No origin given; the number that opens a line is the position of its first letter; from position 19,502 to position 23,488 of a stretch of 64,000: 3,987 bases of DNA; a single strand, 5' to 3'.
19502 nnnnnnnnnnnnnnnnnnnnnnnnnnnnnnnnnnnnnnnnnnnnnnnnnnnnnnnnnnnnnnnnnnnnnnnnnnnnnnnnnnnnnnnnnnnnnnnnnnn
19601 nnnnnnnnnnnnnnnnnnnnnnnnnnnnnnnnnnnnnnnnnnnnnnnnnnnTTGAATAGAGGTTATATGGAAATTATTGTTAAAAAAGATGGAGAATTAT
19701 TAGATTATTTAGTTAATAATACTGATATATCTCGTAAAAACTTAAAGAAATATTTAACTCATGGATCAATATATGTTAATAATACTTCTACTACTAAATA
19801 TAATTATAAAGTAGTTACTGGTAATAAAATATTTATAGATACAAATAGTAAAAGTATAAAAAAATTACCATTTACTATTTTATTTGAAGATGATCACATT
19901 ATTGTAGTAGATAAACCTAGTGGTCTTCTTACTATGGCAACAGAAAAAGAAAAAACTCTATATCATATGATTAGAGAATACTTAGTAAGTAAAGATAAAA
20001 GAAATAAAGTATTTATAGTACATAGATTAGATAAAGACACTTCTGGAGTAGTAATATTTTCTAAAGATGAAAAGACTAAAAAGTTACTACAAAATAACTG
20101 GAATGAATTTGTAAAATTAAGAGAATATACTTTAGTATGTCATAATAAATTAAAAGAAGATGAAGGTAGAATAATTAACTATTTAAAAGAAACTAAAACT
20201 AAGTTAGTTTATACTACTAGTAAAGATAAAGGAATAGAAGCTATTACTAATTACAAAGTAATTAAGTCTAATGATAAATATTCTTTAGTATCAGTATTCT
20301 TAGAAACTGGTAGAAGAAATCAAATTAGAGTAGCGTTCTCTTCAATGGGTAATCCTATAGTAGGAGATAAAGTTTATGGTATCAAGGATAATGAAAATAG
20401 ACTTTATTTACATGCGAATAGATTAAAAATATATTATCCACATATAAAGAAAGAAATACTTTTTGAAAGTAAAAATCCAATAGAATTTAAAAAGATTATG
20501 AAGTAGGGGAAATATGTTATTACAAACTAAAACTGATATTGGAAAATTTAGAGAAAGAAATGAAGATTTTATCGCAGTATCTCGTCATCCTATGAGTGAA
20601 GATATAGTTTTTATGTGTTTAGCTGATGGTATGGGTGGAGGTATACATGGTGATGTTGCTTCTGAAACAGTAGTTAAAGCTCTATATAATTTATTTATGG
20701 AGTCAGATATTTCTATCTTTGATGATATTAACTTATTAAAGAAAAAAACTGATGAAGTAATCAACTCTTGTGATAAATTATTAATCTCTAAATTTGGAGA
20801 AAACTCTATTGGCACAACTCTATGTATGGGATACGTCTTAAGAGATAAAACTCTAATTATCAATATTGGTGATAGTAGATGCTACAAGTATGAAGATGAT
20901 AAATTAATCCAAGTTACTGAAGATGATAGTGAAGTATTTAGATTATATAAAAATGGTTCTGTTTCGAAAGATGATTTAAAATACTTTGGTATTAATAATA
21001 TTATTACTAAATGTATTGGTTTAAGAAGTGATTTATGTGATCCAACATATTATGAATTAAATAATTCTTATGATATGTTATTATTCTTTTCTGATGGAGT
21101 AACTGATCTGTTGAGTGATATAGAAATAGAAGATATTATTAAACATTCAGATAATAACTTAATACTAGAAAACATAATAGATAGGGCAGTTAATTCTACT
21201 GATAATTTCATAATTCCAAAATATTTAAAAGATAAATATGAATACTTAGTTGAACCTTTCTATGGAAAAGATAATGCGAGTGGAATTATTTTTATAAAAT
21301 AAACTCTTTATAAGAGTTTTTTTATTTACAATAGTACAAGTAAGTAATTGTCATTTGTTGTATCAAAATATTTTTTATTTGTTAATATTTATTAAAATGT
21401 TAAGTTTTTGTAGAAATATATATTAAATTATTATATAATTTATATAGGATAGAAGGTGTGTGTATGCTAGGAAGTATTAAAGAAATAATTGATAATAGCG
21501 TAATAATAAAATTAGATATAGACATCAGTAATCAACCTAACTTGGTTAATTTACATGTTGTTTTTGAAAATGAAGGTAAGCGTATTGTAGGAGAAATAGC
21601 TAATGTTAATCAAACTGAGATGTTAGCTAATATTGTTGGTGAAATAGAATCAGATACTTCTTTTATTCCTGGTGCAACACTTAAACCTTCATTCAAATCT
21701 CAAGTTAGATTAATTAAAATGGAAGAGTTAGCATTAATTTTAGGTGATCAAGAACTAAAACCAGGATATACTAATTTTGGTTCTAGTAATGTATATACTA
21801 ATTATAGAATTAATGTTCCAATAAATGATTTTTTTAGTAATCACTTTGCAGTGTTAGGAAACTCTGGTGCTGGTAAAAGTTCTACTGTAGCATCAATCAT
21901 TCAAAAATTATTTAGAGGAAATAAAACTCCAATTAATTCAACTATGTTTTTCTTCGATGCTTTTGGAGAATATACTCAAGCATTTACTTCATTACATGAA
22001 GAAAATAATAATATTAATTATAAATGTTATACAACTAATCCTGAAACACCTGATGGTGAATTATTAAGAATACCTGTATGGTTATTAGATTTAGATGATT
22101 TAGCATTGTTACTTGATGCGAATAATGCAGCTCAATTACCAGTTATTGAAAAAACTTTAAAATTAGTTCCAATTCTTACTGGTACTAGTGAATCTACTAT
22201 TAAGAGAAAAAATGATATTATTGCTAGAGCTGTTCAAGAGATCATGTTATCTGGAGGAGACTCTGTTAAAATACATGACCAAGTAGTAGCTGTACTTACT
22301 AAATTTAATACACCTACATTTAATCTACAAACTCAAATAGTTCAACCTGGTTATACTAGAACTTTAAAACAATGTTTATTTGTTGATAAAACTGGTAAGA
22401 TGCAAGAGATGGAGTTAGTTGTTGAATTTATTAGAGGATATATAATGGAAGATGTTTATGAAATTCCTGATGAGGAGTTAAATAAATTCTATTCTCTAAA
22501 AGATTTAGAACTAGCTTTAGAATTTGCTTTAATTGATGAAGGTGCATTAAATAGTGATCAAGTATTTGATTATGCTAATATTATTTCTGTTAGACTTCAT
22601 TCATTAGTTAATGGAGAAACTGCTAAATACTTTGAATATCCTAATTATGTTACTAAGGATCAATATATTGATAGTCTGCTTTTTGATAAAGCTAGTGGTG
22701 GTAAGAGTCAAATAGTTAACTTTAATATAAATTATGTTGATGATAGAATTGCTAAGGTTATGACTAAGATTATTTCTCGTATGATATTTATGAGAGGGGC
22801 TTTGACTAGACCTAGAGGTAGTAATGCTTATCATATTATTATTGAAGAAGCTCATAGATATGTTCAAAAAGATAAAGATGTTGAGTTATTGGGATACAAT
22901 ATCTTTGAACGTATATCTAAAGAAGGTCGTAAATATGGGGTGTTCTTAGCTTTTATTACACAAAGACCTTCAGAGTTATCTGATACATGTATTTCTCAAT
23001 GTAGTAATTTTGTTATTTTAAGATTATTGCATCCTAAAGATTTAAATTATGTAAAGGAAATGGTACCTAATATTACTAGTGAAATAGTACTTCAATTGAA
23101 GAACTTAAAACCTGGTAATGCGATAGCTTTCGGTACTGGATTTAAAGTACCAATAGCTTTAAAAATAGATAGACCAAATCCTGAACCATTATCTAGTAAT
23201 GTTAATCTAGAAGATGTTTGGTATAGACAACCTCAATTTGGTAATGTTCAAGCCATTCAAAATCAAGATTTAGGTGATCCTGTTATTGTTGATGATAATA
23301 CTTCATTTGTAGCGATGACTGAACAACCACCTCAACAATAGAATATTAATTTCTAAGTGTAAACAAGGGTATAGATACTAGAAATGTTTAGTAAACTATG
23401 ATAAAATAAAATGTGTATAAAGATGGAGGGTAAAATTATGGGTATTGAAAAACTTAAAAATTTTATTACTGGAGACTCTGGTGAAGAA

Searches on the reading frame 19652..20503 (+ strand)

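Call 8: search_protein_families(library=pfam, proteins=[window:19652-20503:+], max_evalue=1)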
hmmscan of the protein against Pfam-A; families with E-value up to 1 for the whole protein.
window:19652-20503:+ (284 aa): 4 families
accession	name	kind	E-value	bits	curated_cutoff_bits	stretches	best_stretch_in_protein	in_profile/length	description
PF00849.27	PseudoU_synth_2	-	2.7e-29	102.8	26.8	1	82-230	1-151/152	RNA pseudouridylate synthase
PF01479.30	S4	-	0.0099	16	22.8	1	26-58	14-46/48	S4 domain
PF22421.1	SYY_C-terminal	-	0.012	15.9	27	1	11-60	16-66/83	Tyrosine--tRNA ligase SYY-like C-terminal domain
PF18810.6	PBECR2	-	0.51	11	27.1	0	173-207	74-105/120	phage-Barnase-EndoU-ColicinE5/D-RelE like nuclease2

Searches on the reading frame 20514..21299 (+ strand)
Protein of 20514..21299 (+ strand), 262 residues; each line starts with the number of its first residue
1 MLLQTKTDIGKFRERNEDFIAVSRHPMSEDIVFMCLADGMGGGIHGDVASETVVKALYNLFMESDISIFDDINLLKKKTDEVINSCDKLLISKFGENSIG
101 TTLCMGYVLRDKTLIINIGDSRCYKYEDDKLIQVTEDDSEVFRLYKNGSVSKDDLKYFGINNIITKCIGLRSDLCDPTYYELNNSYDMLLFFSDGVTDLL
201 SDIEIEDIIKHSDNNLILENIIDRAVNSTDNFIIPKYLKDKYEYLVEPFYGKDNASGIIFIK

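Call 8: search_protein_families(library=pfam, proteins=[window:20514-21299:+], max_evalue=1)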
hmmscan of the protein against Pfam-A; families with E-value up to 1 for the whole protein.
window:20514-21299:+ (262 aa): 3 families
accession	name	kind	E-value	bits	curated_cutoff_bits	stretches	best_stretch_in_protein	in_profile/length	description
PF13672.11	PP2C_2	-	1.2e-08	35.2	24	1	14-201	10-179/209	Protein phosphatase 2C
PF00481.26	PP2C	-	2.6e-06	27.8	20.3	2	11-137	10-139/255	Protein phosphatase 2C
PF07228.17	SpoIIE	-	8.5e-06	26.3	25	1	32-130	5-92/192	Stage II sporulation protein E (SpoIIE)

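Call 26: search_protein_families(library=ncbifam, proteins=[window:20514-21299:+], max_evalue=0.001)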
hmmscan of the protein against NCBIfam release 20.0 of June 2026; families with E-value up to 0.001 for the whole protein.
window:20514-21299:+ (262 aa): 2 families
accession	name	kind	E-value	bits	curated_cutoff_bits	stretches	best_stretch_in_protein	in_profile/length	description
NF033484.1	Stp1_PP2C_phos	equivalog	1.1e-43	149.4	230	1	6-228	1-220/232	Stp1/IreP family PP2C-type Ser/Thr phosphatase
NF011149.0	PRK14559.1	equivalog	2.8e-13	49.5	374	1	5-198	376-582/642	serine/threonine phosphatase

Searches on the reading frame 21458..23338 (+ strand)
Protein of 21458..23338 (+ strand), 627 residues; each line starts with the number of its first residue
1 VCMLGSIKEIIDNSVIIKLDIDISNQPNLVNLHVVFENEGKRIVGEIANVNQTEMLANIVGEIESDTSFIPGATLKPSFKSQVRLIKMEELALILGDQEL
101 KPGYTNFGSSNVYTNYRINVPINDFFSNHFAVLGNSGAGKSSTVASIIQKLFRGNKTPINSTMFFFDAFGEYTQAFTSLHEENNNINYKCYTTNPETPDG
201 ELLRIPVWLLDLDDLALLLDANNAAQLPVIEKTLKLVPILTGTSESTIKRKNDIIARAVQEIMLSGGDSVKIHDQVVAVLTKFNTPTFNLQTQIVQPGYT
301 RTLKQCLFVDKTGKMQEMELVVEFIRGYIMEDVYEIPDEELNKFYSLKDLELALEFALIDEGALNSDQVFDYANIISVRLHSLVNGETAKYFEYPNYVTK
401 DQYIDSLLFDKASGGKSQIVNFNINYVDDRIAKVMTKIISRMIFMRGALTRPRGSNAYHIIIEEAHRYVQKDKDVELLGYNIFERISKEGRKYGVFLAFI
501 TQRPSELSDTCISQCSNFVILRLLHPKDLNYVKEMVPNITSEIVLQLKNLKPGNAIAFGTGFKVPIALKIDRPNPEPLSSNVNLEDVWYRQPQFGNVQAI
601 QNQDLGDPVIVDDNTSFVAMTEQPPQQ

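Call 8: search_protein_families(library=pfam, proteins=[window:21458-23338:+], max_evalue=1)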
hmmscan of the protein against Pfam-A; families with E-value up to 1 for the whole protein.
window:21458-23338:+ (627 aa): 7 families
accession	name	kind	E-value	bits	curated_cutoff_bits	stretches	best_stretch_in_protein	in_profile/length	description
PF01935.23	DUF87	-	4.7e-21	76.3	23.2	1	114-237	10-123/220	Helicase HerA, central domain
PF01580.24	FtsK_SpoIIIE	-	0.00014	21.8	24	1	121-151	39-63/221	FtsK/SpoIIIE family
PF25404.1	PH_29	-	0.006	16.5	27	1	123-181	41-99/155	PH-like domain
PF24883.2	NPHP3_N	-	0.041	14.5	24.8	1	130-174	25-66/164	Nephrocystin 3, N-terminal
PF00485.24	PRK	-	0.15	12.3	22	1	131-182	3-51/196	Phosphoribulokinase / Uridine kinase family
PF10412.15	TrwB_AAD_bind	-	0.21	10.9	20.5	1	127-179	15-62/387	Type IV secretion-system coupling protein DNA-binding domain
PF20703.3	nSTAND1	-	0.26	11.3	27.1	1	129-151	35-58/379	Novel STAND NTPase 1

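Call 26: search_protein_families(library=ncbifam, proteins=[window:21458-23338:+], max_evalue=0.001)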
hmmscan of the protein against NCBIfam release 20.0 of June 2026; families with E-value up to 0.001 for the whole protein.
window:21458-23338:+ (627 aa): 7 families
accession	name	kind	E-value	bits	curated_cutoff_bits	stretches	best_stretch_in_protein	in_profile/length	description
NF042944.1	HerA_antiphage_2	equivalog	1.9e-48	165.6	850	2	458-593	429-565/576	anti-phage-associated helicase HerA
NF042943.1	HerA_antiphage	equivalog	3.2e-48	164.6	800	2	438-588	419-566/566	anti-phage-associated helicase HerA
NF040937.1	HerA_Thermprot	equivalog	3.5e-33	114.7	800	2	423-590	313-481/487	DNA double-strand break repair helicase HerA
NF040819.1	helicase_HerA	equivalog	1.3e-27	96.6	970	2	445-570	396-514/561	DNA double-strand break repair helicase HerA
NF053655.1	CedD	equivalog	1.4e-13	50.4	600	1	449-571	412-526/527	DNA-translocating ATPase CedD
NF033849.1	ser_rich_anae_1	subfamily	1.7e-11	42.3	650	1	454-532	1015-1099/1163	serine-rich protein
NF045971.1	conju_CD1110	equivalog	3.4e-09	35.5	325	1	416-571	587-739/752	VirB4-like conjugal transfer ATPase, CD1110 family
